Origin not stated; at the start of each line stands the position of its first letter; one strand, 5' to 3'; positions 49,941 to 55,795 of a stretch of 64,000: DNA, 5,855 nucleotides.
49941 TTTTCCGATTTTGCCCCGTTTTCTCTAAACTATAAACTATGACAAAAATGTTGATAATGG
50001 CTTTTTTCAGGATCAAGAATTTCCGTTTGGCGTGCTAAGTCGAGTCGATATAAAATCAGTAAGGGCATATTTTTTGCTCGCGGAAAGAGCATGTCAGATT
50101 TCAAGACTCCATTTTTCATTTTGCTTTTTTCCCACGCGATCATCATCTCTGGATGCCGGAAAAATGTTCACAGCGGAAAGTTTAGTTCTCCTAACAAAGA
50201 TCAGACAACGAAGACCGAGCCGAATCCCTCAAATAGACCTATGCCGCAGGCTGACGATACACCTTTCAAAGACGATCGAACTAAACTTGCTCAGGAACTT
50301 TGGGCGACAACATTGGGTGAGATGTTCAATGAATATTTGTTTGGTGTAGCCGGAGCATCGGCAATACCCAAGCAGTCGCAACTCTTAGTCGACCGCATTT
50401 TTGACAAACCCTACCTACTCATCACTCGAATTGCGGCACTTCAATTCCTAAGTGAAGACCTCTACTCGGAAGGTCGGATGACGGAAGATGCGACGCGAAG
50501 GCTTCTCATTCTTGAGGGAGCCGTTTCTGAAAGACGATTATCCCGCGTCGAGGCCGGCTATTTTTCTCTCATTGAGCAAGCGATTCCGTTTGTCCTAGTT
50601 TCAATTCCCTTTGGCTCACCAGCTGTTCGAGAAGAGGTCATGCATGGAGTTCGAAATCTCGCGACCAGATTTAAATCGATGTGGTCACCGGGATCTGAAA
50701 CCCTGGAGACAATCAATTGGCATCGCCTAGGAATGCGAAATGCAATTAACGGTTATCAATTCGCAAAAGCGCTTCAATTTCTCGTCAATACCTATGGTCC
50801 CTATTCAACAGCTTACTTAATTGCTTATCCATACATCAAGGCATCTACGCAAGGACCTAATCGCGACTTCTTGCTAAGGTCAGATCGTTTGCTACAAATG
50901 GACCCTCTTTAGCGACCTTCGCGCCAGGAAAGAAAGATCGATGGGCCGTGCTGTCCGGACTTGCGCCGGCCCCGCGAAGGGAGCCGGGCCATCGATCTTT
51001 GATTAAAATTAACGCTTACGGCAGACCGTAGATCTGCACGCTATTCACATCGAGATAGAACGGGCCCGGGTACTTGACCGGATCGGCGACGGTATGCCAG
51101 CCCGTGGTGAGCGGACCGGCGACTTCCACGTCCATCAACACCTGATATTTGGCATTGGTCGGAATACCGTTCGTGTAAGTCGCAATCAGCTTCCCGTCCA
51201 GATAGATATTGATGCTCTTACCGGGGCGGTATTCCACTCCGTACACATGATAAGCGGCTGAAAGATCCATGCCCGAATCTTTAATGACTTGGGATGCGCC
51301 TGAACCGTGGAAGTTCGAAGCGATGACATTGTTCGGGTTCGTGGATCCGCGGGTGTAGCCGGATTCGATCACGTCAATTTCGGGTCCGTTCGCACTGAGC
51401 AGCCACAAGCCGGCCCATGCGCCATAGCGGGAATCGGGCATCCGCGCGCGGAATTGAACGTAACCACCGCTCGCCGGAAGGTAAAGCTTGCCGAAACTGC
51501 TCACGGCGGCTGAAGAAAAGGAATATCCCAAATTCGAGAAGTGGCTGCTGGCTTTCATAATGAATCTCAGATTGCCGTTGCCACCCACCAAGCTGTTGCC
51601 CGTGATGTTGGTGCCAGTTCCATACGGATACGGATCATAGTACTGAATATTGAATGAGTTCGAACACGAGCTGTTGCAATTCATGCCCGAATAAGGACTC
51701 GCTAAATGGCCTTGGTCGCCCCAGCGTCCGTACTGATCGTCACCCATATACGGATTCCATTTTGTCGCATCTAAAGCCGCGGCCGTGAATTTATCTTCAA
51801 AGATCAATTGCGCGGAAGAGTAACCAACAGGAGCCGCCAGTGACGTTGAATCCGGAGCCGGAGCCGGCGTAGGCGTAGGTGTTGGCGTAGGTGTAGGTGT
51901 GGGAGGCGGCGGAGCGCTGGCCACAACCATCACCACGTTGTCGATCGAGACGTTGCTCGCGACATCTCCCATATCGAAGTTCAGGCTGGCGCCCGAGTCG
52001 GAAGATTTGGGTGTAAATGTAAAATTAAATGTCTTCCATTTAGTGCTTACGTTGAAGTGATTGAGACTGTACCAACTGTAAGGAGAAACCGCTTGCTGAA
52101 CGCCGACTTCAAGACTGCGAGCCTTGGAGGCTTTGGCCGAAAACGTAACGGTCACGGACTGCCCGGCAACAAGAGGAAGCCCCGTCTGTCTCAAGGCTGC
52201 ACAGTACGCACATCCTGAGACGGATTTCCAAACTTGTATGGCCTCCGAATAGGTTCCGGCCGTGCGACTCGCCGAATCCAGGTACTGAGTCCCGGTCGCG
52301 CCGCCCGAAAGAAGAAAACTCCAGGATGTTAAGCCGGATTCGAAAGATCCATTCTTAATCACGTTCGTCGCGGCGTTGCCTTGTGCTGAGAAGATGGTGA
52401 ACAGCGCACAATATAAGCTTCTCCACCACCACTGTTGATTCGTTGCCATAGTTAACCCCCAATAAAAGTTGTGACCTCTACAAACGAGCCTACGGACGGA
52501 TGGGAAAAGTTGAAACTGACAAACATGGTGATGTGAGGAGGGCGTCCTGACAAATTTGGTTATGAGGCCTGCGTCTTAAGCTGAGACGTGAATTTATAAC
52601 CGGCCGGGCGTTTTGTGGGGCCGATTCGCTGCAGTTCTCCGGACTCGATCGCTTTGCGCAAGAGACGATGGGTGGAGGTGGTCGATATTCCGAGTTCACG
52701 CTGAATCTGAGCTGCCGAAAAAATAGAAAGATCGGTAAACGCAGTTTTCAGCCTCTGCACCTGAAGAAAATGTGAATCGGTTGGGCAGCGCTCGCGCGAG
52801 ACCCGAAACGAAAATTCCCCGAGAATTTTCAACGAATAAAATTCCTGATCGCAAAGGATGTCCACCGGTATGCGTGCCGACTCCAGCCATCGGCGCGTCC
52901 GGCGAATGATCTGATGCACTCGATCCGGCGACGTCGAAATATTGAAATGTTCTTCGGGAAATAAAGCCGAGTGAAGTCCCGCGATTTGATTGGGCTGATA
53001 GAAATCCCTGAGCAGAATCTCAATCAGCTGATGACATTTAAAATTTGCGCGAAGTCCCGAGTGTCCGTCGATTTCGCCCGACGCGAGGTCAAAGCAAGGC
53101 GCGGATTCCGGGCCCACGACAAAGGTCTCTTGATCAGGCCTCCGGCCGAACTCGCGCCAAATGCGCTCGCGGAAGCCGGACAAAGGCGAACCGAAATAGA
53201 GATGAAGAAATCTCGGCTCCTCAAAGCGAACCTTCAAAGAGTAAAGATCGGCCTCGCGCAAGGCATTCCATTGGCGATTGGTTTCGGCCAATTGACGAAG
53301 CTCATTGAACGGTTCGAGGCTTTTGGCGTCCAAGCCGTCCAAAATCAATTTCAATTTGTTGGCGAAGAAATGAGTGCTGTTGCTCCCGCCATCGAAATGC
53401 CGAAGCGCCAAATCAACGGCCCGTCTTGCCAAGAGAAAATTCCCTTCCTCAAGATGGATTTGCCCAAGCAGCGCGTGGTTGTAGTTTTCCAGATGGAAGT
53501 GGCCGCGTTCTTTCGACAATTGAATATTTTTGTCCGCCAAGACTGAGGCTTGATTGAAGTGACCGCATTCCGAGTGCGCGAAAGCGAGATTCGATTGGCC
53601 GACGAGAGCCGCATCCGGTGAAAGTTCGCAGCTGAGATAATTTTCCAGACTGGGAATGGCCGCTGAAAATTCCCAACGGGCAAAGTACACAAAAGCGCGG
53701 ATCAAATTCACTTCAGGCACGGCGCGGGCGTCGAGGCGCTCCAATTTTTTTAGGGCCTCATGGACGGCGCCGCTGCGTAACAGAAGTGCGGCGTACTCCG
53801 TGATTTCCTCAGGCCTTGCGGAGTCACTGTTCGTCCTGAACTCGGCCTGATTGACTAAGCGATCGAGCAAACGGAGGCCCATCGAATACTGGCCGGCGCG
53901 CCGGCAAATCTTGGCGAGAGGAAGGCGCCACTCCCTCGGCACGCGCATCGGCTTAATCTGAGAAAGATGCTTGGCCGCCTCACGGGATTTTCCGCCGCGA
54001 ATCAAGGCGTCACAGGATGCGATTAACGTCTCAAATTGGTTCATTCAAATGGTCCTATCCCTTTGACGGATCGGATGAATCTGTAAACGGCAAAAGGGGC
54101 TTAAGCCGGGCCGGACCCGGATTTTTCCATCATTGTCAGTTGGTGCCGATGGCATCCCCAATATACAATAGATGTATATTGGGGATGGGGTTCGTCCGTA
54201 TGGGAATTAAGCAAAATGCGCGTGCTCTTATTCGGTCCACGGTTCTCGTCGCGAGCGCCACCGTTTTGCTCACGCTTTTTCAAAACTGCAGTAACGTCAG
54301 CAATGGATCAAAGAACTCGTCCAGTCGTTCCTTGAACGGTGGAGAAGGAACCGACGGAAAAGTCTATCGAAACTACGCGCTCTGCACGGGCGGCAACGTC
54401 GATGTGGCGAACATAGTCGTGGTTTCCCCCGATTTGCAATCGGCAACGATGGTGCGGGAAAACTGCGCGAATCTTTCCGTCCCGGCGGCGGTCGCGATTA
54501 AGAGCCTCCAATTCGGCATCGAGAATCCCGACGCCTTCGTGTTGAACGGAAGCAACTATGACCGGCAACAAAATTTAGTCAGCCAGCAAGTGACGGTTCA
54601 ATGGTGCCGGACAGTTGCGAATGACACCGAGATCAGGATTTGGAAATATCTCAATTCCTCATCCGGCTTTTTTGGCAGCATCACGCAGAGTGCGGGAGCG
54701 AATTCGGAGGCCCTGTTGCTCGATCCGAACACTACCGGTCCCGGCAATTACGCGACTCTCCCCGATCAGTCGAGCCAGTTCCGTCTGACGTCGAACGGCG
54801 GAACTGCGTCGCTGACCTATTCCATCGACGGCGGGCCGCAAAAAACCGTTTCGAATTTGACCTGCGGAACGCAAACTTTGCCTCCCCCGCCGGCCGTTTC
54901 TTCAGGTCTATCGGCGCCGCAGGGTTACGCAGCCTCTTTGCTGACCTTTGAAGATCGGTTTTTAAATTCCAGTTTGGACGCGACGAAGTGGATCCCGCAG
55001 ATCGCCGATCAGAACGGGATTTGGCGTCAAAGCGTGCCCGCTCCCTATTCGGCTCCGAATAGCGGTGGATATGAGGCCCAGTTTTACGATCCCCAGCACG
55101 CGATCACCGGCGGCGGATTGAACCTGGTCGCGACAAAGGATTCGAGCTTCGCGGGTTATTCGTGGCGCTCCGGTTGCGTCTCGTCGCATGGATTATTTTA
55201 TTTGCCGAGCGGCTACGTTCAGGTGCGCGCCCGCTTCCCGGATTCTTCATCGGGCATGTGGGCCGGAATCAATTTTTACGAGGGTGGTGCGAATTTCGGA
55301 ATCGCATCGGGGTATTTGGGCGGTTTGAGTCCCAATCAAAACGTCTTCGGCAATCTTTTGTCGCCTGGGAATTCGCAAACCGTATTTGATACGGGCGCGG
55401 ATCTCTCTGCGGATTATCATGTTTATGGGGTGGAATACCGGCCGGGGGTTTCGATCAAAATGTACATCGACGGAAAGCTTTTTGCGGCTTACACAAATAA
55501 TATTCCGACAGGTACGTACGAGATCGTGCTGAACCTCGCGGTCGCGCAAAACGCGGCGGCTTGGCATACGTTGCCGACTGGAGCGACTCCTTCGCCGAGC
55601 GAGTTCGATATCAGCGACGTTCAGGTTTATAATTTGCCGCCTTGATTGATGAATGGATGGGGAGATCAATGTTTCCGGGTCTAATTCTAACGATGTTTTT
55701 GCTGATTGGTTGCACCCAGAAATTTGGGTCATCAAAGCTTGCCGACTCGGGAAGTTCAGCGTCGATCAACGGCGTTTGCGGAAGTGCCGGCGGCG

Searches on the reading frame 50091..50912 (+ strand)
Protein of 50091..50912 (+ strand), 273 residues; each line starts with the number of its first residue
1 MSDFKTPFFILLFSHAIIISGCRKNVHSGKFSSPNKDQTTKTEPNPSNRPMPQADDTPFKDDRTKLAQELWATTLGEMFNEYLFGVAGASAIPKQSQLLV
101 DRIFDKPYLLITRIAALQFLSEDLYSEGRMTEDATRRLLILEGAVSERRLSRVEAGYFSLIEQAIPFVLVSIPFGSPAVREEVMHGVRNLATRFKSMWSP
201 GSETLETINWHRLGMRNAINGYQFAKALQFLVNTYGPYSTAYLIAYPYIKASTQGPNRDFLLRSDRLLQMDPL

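Call 4: search_protein_families(library=pfam, proteins=[window:50091-50912:+], max_evalue=1)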
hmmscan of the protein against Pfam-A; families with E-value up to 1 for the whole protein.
window:50091-50912:+ (273 aa): 0 families

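Call 5: search_protein_families(library=ncbifam, proteins=[window:50091-50912:+], max_evalue=1)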
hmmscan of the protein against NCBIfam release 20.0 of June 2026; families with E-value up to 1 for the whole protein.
window:50091-50912:+ (273 aa): 0 families

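Call 8: search_protein_families(library=padloc, proteins=[window:50091-50912:+], max_evalue=1)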
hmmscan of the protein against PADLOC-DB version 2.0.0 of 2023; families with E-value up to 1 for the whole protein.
window:50091-50912:+ (273 aa): 0 families

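Call 9: search_protein_families(library=phrogs, proteins=[window:50091-50912:+], max_evalue=1)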
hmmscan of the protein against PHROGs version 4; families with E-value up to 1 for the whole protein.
window:50091-50912:+ (273 aa): 1 family
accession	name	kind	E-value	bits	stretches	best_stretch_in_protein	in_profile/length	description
phrog_6966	-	unknown function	0.21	12.3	1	168-252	57-133/188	-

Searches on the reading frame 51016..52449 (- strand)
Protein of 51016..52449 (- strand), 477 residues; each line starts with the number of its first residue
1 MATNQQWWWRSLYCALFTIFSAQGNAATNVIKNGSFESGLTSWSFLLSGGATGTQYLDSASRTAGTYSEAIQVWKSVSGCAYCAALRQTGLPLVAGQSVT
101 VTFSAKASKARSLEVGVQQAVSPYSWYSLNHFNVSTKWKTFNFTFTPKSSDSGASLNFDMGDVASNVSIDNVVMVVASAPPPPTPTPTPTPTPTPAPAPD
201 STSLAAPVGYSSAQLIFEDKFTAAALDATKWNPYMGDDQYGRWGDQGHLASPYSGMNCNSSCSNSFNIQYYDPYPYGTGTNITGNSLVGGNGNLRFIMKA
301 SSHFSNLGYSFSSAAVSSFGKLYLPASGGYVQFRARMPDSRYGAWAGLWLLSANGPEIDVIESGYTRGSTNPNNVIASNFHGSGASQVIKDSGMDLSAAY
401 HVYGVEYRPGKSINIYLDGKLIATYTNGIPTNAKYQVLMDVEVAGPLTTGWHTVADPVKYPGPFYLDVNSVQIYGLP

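Call 44: search_protein_families(library=pfam, proteins=[window:51016-52449:-], max_evalue=0.001)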
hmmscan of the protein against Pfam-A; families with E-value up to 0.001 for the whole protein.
window:51016-52449:- (477 aa): 2 families
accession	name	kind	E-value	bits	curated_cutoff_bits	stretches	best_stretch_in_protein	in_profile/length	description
PF02018.23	CBM_4_9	-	1.1e-15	58.7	25.9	1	29-161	2-132/136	Carbohydrate binding domain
PF00722.28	Glyco_hydro_16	-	2e-08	34.4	22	1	329-431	43-141/175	Glycosyl hydrolases family 16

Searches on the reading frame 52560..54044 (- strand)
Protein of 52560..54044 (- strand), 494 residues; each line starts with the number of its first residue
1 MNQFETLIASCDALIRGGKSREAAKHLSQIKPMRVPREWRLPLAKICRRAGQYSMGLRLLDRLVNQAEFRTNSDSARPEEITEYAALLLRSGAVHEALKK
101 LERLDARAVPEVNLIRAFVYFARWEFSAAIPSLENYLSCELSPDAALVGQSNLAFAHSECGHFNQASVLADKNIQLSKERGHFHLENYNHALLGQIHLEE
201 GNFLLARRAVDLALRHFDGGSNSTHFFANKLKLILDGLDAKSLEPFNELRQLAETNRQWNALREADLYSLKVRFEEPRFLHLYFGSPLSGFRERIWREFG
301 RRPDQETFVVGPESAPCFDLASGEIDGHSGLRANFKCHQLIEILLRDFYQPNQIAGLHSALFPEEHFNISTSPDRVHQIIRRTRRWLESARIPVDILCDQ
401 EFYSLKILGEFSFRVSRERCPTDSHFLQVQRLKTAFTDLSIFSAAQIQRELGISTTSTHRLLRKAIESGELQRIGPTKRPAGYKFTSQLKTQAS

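Call 44: search_protein_families(library=pfam, proteins=[window:52560-54044:-], max_evalue=0.001)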
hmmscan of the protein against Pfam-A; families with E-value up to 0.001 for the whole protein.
window:52560-54044:- (494 aa): 3 families
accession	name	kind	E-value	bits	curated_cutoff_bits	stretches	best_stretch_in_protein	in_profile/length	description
PF13371.12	TPR_9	-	1.5e-05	25.4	35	0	74-103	25-54/73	Tetratricopeptide repeat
PF13338.12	AbiEi_4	-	0.00019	21.9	25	1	440-476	12-43/49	Transcriptional regulator, AbiEi antitoxin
PF13428.12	TPR_14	-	0.00025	21.9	23.5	0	79-107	2-30/44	Tetratricopeptide repeat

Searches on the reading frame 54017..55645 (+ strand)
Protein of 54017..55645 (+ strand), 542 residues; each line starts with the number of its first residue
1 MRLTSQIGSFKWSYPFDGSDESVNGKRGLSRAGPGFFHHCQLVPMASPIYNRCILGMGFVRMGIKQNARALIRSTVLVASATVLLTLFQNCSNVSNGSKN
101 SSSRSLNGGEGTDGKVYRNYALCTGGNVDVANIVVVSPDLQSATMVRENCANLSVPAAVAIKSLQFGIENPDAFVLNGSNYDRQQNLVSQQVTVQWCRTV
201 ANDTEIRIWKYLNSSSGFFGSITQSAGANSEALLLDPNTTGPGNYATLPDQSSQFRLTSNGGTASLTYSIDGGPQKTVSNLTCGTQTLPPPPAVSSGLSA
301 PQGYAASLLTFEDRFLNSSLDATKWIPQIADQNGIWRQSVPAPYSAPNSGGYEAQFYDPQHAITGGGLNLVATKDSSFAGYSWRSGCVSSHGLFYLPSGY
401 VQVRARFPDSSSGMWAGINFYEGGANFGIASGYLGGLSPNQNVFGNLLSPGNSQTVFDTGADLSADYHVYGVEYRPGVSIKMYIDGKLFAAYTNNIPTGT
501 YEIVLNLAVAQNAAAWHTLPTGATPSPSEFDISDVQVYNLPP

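Call 44: search_protein_families(library=pfam, proteins=[window:54017-55645:+], max_evalue=0.001)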
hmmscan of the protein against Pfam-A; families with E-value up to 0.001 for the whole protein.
window:54017-55645:+ (542 aa): 1 family
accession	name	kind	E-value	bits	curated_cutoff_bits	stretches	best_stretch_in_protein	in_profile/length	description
PF00722.28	Glyco_hydro_16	-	0.0002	21.3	22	1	368-497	22-140/175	Glycosyl hydrolases family 16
